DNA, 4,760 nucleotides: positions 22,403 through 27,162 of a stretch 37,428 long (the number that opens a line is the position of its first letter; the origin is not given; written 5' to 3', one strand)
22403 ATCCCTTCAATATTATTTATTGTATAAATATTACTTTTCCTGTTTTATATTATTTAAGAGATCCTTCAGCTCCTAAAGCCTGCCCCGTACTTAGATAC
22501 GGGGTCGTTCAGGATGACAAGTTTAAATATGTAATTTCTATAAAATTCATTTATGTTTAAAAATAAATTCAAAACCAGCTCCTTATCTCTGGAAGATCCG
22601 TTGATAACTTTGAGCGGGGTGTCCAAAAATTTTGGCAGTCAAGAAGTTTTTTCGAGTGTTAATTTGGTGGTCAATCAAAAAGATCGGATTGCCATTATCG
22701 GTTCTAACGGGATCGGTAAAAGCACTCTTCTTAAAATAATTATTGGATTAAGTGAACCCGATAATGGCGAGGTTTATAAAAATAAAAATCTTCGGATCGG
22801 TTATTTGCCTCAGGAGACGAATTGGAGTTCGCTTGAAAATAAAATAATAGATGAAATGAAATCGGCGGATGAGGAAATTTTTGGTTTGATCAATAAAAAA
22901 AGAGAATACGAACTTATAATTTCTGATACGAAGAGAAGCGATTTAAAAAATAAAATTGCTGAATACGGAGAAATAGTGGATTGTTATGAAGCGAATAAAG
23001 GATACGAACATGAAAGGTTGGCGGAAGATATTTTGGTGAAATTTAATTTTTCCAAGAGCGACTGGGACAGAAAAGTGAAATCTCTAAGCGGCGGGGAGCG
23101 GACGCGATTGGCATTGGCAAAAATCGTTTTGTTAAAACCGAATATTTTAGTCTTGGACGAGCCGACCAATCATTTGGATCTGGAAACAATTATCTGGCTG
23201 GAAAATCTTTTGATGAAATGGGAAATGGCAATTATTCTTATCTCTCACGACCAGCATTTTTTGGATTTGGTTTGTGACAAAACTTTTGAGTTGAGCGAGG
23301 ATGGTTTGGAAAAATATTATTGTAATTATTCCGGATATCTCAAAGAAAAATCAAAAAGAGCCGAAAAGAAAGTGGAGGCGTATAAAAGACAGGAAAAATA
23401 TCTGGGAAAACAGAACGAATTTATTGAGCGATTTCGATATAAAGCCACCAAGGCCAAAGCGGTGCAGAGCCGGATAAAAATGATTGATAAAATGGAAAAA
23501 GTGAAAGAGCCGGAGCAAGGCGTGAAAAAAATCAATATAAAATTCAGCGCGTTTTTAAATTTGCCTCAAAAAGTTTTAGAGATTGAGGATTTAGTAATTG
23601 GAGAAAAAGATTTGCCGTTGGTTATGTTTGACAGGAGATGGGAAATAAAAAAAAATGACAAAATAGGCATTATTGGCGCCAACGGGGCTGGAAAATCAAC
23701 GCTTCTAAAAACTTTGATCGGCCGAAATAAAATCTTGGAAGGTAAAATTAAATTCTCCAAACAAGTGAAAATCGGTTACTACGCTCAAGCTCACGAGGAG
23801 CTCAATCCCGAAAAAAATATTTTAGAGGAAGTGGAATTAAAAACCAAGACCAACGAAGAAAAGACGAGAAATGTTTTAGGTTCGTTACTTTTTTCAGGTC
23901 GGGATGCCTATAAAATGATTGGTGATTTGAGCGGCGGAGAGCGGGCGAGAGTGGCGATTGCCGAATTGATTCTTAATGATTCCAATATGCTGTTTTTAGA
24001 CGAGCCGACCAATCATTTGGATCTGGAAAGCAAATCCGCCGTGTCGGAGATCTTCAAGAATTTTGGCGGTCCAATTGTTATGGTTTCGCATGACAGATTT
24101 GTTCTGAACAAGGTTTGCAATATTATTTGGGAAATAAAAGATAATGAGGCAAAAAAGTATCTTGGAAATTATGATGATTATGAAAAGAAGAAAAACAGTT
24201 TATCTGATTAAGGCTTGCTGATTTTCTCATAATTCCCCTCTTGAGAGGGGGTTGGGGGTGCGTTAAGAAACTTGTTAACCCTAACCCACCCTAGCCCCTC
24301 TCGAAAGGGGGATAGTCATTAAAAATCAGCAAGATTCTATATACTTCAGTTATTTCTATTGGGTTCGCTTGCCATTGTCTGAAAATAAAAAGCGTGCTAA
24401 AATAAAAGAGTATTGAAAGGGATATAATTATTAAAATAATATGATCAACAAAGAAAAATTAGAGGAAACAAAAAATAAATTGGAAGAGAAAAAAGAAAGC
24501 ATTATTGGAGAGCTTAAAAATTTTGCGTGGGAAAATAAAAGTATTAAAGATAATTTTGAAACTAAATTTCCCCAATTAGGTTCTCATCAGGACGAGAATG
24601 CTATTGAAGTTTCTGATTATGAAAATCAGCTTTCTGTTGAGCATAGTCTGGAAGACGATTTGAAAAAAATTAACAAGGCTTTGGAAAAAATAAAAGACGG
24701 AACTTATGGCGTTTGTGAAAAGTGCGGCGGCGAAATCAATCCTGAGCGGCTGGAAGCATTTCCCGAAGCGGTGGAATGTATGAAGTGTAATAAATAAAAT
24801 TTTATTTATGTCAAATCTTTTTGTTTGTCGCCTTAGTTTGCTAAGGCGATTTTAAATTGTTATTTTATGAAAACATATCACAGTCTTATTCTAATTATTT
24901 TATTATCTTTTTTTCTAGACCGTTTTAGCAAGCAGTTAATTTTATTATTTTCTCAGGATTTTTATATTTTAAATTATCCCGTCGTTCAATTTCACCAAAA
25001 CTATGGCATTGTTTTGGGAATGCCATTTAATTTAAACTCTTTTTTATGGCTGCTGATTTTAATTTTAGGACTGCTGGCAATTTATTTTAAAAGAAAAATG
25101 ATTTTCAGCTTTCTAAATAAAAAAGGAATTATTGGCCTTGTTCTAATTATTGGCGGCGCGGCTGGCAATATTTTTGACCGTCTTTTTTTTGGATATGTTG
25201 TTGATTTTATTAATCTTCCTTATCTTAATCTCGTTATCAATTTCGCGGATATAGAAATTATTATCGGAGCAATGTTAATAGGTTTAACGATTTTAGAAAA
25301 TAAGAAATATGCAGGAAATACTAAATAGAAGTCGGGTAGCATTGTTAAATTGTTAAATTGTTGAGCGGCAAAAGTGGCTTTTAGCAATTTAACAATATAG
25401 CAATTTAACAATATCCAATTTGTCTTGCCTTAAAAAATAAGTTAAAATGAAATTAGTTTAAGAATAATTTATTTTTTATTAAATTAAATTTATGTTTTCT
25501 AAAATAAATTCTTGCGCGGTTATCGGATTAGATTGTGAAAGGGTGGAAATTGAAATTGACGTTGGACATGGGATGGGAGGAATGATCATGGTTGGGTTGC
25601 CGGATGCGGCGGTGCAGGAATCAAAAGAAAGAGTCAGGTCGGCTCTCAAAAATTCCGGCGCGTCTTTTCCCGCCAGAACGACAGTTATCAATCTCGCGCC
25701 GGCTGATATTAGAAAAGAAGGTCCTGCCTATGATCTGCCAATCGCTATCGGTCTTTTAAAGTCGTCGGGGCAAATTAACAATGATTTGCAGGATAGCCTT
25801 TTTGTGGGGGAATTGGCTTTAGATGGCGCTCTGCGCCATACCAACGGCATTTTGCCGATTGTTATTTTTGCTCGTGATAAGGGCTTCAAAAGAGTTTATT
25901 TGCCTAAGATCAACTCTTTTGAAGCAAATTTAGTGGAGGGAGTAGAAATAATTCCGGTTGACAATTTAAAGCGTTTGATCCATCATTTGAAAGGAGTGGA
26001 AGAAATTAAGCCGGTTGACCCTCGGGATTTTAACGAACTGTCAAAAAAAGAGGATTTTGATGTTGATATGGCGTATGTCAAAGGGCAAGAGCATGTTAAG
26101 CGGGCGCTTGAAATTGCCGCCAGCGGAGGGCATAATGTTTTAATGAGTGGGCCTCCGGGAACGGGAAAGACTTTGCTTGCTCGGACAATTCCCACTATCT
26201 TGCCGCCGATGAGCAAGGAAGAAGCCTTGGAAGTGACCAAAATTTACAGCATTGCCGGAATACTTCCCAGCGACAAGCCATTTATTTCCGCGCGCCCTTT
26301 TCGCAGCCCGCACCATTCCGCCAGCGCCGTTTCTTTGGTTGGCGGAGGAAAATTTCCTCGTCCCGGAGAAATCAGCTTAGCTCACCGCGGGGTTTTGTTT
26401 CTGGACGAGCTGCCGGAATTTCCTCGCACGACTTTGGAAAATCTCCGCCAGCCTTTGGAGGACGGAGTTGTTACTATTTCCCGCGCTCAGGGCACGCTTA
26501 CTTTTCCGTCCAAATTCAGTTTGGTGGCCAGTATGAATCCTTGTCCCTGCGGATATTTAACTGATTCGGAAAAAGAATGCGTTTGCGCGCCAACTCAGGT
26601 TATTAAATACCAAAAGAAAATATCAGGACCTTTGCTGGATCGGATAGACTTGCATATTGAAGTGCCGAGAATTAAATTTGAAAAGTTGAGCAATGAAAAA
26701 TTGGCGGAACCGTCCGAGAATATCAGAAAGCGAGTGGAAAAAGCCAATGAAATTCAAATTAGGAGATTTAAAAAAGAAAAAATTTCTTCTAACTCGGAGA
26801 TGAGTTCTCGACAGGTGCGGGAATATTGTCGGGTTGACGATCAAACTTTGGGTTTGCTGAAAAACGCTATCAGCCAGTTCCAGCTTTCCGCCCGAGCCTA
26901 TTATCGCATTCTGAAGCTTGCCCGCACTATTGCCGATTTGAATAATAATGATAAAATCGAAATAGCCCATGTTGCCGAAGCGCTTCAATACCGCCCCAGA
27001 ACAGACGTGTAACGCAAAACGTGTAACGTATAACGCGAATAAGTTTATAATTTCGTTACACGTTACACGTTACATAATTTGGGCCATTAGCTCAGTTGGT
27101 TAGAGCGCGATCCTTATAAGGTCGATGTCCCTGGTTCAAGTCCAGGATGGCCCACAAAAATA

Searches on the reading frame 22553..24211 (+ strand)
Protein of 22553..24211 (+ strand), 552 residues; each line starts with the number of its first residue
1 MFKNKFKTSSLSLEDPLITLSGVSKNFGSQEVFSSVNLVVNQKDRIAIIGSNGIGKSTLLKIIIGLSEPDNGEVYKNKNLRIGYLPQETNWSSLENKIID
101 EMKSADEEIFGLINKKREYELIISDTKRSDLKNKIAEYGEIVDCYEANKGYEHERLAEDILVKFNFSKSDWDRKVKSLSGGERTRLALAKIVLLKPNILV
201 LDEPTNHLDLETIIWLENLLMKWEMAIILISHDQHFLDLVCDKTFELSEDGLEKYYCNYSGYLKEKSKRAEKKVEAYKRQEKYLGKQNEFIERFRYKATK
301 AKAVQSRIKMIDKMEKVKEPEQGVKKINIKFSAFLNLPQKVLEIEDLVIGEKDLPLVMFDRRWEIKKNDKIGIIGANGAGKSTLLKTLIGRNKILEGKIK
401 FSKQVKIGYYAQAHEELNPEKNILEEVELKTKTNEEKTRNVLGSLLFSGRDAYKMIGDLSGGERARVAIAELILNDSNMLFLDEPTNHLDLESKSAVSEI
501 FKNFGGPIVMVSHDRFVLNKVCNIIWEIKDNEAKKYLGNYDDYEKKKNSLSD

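Call 37: search_protein_families(library=pfam, proteins=[window:22553-24211:+], max_evalue=0.001)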
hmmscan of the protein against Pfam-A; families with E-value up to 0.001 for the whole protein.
window:22553-24211:+ (552 aa): 15 families
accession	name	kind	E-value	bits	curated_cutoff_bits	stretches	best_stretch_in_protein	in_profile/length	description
PF00005.33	ABC_tran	-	9e-51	172.5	25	2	35-206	3-137/137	ABC transporter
PF12848.13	ABC_tran_Xtn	-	1.7e-24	86.1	25.9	1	245-326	1-82/85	ABC transporter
PF13304.12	AAA_21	-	6.2e-13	49.9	27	0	47-144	3-97/304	AAA domain, putative AbiEii toxin, Type IV TA system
PF13555.12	AAA_29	-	4.3e-09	36.4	27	0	361-385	15-39/61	P-loop containing region of AAA domain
PF02463.25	SMC_N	-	5.9e-09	36.1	40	1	43-244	24-208/220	RecF/RecN/SMC N terminal domain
PF13401.12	AAA_22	-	3.2e-06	27.9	27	0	45-108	7-64/130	AAA domain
PF01926.29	MMR_HSR1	-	7.3e-06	26.5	21.9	0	370-396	1-27/113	50S ribosome-binding GTPase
PF03193.22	RsgA_GTPase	-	3.4e-05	24.2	30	0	369-400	107-138/174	RsgA GTPase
PF00931.28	NB-ARC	-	5.8e-05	22.9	23.5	0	369-438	19-85/248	NB-ARC domain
PF13479.12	AAA_24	-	0.00012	22.5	27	0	44-62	3-21/195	AAA domain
PF20720.3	nSTAND3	-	0.00032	20.9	27.2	0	32-64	6-38/155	Novel STAND NTPase 3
PF13521.12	AAA_28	-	0.00038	21.1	27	0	370-391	1-22/164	AAA domain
PF13558.12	SbcC_Walker_B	-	0.00042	21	27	0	452-502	26-89/90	SbcC/RAD50-like, Walker B motif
PF13173.12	AAA_14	-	0.00055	20.4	27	0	46-137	5-109/129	AAA domain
PF05729.18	NACHT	-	0.00076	19.8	26.7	0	45-64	2-21/167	NACHT domain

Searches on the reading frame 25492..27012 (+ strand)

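Call 37: search_protein_families(library=pfam, proteins=[window:25492-27012:+], max_evalue=0.001)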
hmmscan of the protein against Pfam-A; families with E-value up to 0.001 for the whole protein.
window:25492-27012:+ (506 aa): 9 families
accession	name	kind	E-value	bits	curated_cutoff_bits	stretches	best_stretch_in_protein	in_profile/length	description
PF01078.27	Mg_chelatase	-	3.2e-95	317.8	20.3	1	192-398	1-206/207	Magnesium chelatase, subunit ChlI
PF13541.12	ChlI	-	9.1e-44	148.7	27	1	20-141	1-121/121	Subunit ChlI of Mg-chelatase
PF13335.12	Mg_chelatase_C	-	4.2e-32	111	26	1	406-501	2-94/94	Magnesium chelatase, subunit ChlI C-terminal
PF07728.20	AAA_5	-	4.5e-08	33.6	22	0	298-352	66-125/139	AAA domain (dynein-related subfamily)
PF00493.29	MCM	-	8.3e-08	32.1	23.3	1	291-390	114-203/224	MCM P-loop domain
PF00158.32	Sigma54_activat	-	4.2e-07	30.2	20.2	0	288-327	83-122/168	Sigma-54 interaction domain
PF05496.18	RuvB_N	-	6.1e-05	23.3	27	0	198-235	11-55/159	Holliday junction DNA helicase RuvB P-loop domain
PF13191.12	AAA_16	-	0.00011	23.2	32.6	1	200-237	10-48/167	AAA ATPase domain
PF00004.35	AAA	-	0.00012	22.9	21.2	0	216-233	1-18/131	ATPase family associated with various cellular activities (AAA)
